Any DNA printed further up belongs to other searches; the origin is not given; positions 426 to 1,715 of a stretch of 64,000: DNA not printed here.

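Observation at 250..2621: Overlapping four-gene CBS/GHKL-kinase + two DRTGG + PHP-phosphoesterase module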

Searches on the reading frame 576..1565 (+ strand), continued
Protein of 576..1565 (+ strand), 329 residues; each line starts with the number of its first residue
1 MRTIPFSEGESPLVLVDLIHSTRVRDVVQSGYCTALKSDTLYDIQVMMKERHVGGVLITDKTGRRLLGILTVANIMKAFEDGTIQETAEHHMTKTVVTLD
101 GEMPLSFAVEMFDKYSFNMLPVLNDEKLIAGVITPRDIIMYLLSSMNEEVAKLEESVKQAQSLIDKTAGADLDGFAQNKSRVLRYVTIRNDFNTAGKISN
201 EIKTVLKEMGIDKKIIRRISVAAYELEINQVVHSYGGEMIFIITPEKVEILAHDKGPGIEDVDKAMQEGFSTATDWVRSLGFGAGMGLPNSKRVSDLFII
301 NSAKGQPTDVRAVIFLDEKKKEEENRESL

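Call 79: find_encoding_contigs(protein=P0057, flank=9000, max_places=2)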
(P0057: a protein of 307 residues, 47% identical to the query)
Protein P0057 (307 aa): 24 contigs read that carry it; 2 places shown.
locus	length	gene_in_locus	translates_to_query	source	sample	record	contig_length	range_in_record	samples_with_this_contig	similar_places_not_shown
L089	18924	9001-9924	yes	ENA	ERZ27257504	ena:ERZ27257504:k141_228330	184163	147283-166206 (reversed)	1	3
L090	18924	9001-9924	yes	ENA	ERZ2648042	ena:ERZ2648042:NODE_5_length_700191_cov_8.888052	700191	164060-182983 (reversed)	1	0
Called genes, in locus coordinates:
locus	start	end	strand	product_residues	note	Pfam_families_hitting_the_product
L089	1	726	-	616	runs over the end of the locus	PF00890:FAD_binding_2 (faint), PF01134:GIDA, PF12831:FAD_oxidored, PF21680:GIDA_C_1st, PF13932:SAM_GIDA_C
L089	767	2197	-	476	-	PF10396:TrmE_N, PF12631:MnmE_helical, PF01926:MMR_HSR1, PF02421:FeoB_N (weak)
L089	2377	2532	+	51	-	-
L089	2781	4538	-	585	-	PF00111:Fer2 (weak), PF13510:Fer2_4, PF00037:Fer4 (faint), PF10588:NADH-G_4Fe-4S_3, PF12838:Fer4_7 (weak), PF13187:Fer4_9 (weak), PF02906:Fe_hyd_lg_C, PF02256:Fe_hyd_SSU, +1 more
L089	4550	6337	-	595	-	PF01257:2Fe-2S_thioredx (weak), PF01512:Complex1_51K, PF10531:SLBB, PF12797:Fer4_2 (faint), PF10589:NADH_4Fe-4S, PF00037:Fer4 (weak), PF13237:Fer4_10 (weak), PF12838:Fer4_7 (weak)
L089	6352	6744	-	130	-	-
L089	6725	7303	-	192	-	PF02518:HATPase_c, PF13589:HATPase_c_3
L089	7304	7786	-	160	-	PF01257:2Fe-2S_thioredx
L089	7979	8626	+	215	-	PF06971:Put_DNA-bind_N, PF02629:CoA_binding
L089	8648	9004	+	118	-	PF07085:DRTGG (weak)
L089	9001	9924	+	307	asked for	PF00571:CBS, PF13581:HATPase_c_2, PF02518:HATPase_c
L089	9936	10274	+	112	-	PF07085:DRTGG (weak), PF02603:Hpr_kinase_N (weak)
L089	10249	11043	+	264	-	PF02811:PHP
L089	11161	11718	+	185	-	PF02887:PK_C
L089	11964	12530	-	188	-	PF00583:Acetyltransf_1, PF13673:Acetyltransf_10, PF13508:Acetyltransf_7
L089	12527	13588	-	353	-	PF07478:Dala_Dala_lig_C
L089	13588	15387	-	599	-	-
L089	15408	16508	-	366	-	-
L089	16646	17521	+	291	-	PF09924:LPG_synthase_C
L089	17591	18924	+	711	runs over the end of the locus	PF12437:GSIII_N, PF00120:Gln-synt_C, PF18318:Gln-synt_C-ter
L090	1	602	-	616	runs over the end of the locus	PF00890:FAD_binding_2 (faint), PF01134:GIDA, PF12831:FAD_oxidored, PF21680:GIDA_C_1st, PF13932:SAM_GIDA_C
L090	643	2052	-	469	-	PF10396:TrmE_N, PF12631:MnmE_helical, PF01926:MMR_HSR1, PF02421:FeoB_N (weak)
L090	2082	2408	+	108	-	-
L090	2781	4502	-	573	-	PF00111:Fer2 (weak), PF13510:Fer2_4, PF00037:Fer4 (faint), PF10588:NADH-G_4Fe-4S_3, PF12838:Fer4_7 (weak), PF13187:Fer4_9 (weak), PF02906:Fe_hyd_lg_C, PF02256:Fe_hyd_SSU, +1 more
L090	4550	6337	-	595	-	PF01257:2Fe-2S_thioredx (weak), PF01512:Complex1_51K, PF10531:SLBB, PF12797:Fer4_2 (faint), PF10589:NADH_4Fe-4S, PF00037:Fer4 (weak), PF13237:Fer4_10 (weak), PF12838:Fer4_7 (weak)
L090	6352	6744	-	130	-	-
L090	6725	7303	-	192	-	PF02518:HATPase_c, PF13589:HATPase_c_3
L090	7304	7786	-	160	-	PF01257:2Fe-2S_thioredx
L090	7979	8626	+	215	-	PF06971:Put_DNA-bind_N, PF02629:CoA_binding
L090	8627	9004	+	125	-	PF07085:DRTGG (weak)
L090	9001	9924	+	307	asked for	PF00571:CBS, PF13581:HATPase_c_2, PF02518:HATPase_c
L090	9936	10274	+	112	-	PF07085:DRTGG (weak), PF02603:Hpr_kinase_N (weak)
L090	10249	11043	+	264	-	PF02811:PHP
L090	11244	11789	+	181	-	PF02887:PK_C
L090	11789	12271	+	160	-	-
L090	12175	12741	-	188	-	PF00583:Acetyltransf_1, PF13673:Acetyltransf_10, PF13508:Acetyltransf_7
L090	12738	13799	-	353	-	PF07478:Dala_Dala_lig_C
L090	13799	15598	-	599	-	-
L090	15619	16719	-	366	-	-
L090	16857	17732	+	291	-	PF09924:LPG_synthase_C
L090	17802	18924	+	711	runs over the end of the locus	PF12437:GSIII_N, PF00120:Gln-synt_C, PF18318:Gln-synt_C-ter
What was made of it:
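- L089/L090: HydA, NuoF, a 130-aa protein, HATPase_c and NuoE on one strand, divergent from Rex, DRTGG, CBS~kinase, DRTGG, PHP (call 79).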

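Call 80: find_encoding_contigs(protein=P0035, flank=9000, max_places=1)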
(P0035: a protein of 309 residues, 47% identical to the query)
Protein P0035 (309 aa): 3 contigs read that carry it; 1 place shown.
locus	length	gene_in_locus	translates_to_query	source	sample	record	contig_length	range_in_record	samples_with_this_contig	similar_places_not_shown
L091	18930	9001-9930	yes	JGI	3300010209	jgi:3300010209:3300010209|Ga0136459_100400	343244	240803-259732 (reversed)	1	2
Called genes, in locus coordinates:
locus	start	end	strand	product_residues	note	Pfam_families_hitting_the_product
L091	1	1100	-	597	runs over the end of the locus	PF01257:2Fe-2S_thioredx (weak), PF01512:Complex1_51K, PF10531:SLBB (weak), PF10589:NADH_4Fe-4S, PF13237:Fer4_10 (weak), PF12838:Fer4_7 (weak), PF13187:Fer4_9 (weak), PF00037:Fer4 (weak)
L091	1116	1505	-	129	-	-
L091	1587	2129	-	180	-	PF02518:HATPase_c, PF13589:HATPase_c_3 (weak)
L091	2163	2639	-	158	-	PF01257:2Fe-2S_thioredx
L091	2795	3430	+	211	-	PF06971:Put_DNA-bind_N, PF02629:CoA_binding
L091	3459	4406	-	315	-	PF02653:BPD_transp_2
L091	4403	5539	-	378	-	PF02653:BPD_transp_2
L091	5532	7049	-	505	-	PF00005:ABC_tran, PF13304:AAA_21 (faint), PF00005:ABC_tran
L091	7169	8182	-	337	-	PF02608:Bmp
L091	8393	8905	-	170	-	PF00383:dCMP_cyt_deam_1, PF14437:MafB19-deam, PF14439:Bd3614-deam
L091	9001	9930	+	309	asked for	PF00571:CBS, PF13581:HATPase_c_2 (weak), PF02518:HATPase_c (weak)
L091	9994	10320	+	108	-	PF02603:Hpr_kinase_N (faint), PF07085:DRTGG (weak)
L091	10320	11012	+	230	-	PF02811:PHP, PF13263:PHP_C (weak)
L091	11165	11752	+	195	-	-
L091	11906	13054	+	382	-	PF04773:FecR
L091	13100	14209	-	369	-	PF01926:MMR_HSR1, PF02421:FeoB_N (weak), PF06071:YchF-GTPase_C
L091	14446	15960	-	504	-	PF17239:DUF5312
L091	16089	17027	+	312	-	PF13484:Fer4_16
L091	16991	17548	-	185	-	-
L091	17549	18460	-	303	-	PF04055:Radical_SAM, PF16199:Radical_SAM_C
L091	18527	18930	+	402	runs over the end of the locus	-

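Call 81: find_encoding_contigs(protein=P0027, flank=9000, max_places=1)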
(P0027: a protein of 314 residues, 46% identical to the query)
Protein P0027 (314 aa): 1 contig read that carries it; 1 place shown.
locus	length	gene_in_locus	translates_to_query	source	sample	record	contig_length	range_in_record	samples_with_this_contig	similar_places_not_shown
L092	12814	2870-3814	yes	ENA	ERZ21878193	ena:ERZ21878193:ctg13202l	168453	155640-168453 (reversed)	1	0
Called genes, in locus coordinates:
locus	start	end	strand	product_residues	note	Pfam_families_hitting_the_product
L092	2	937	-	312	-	?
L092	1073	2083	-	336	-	PF02608:Bmp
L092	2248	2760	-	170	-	PF00383:dCMP_cyt_deam_1, PF14437:MafB19-deam, PF14439:Bd3614-deam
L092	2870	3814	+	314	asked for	PF00571:CBS, PF13581:HATPase_c_2, PF02518:HATPase_c (weak)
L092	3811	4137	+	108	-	PF07085:DRTGG (weak)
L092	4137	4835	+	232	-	PF02811:PHP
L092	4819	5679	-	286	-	-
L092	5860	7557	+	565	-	PF00112:Peptidase_C1, PF13529:Peptidase_C39_2 (faint)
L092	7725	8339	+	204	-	PF02169:LPP20 (weak)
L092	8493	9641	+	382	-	PF04773:FecR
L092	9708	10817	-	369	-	PF01926:MMR_HSR1, PF02421:FeoB_N (weak), PF06071:YchF-GTPase_C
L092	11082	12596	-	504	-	PF17239:DUF5312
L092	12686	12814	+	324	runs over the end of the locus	PF13484:Fer4_16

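Call 82: search_protein_families(library=padloc, proteins=[window:576-1565:+], max_evalue=0.01)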
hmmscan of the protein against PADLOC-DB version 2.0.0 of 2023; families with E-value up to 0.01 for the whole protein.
window:576-1565:+ (329 aa): 0 families

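Call 85: find_encoding_contigs(protein=P0002, flank=10000, max_places=2)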
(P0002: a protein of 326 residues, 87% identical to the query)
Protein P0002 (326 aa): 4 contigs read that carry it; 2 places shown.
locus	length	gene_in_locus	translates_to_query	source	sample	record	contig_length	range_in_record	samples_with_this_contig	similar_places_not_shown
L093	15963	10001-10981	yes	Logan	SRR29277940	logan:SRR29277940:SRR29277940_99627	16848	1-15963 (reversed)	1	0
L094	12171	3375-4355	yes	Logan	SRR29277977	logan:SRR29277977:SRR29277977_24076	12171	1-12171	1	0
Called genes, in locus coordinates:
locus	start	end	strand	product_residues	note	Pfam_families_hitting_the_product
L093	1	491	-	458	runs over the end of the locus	?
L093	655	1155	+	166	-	PF02559:CarD_TRCF_RID, PF21095:CarD_C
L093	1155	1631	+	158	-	PF02542:YgbB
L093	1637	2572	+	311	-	PF04055:Radical_SAM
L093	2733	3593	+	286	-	-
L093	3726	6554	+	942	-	PF12796:Ank_2, PF13857:Ank_5, PF12796:Ank_2, PF13857:Ank_5, PF12796:Ank_2, PF00023:Ank, PF12796:Ank_2, PF13637:Ank_4, +16 more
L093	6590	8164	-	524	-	PF16927:HisKA_7TM, PF00990:GGDEF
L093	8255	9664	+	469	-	PF00215:OMPdecase, PF00156:Pribosyltran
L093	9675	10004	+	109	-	-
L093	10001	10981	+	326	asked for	PF00571:CBS, PF13581:HATPase_c_2 (faint)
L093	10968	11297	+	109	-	-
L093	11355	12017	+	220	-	PF02811:PHP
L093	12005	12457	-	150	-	PF04246:RseC_MucC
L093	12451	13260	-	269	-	PF13277:YmdB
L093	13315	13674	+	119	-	PF07009:NusG_II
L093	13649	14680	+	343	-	PF07456:Hpre_diP_synt_I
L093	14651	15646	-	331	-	PF02424:ApbE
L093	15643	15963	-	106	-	?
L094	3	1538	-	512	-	?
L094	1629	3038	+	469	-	PF00215:OMPdecase, PF00156:Pribosyltran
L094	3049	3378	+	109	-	-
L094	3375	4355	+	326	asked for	PF00571:CBS, PF13581:HATPase_c_2 (faint)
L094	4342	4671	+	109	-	-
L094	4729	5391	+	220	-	PF02811:PHP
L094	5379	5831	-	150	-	PF04246:RseC_MucC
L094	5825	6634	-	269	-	PF13277:YmdB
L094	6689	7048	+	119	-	PF07009:NusG_II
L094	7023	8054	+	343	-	PF07456:Hpre_diP_synt_I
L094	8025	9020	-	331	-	PF02424:ApbE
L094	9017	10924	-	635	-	PF00015:MCPsignal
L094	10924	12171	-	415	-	?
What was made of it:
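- The same orphan context (pyrF/pyrE upstream; RseC, YmdB, NusG_II, Hpre_diP_synt_I and ApbE downstream) is kept in a relative with 87% kinase identity (call 85).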

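Call 86: find_encoding_contigs(protein=P0006, flank=10000, max_places=2)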
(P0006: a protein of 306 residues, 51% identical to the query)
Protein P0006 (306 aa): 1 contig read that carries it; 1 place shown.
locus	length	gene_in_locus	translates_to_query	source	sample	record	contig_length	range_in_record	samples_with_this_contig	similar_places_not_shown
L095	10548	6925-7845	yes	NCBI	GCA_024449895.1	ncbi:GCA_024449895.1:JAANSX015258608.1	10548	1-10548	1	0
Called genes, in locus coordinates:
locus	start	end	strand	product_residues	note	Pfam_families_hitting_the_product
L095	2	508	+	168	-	?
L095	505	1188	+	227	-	PF01553:Acyltransferase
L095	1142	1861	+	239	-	PF00702:Hydrolase (weak), PF08282:Hydrolase_3 (faint), PF12710:HAD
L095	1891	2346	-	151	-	-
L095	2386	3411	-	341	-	PF10023:Aminopep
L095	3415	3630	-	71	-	PF20095:DUF6485 (weak)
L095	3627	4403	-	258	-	PF07819:PGAP1 (weak), PF00561:Abhydrolase_1, PF12146:Hydrolase_4, PF12697:Abhydrolase_6, PF03096:Ndr (faint)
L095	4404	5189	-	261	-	PF00702:Hydrolase, PF13344:Hydrolase_6, PF13419:HAD_2 (weak), PF13242:Hydrolase_like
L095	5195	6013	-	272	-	PF02401:LYTB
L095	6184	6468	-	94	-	-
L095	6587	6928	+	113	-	-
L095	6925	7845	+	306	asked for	PF00571:CBS, PF13581:HATPase_c_2 (weak)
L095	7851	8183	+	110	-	-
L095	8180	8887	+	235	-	PF02811:PHP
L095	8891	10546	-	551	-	?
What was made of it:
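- The four genes keep their order in unrelated contexts (L093/L094 at 87% kinase identity, L095 at 51%; calls 85, 86). L095 is an orphan in yet another context (call 86).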
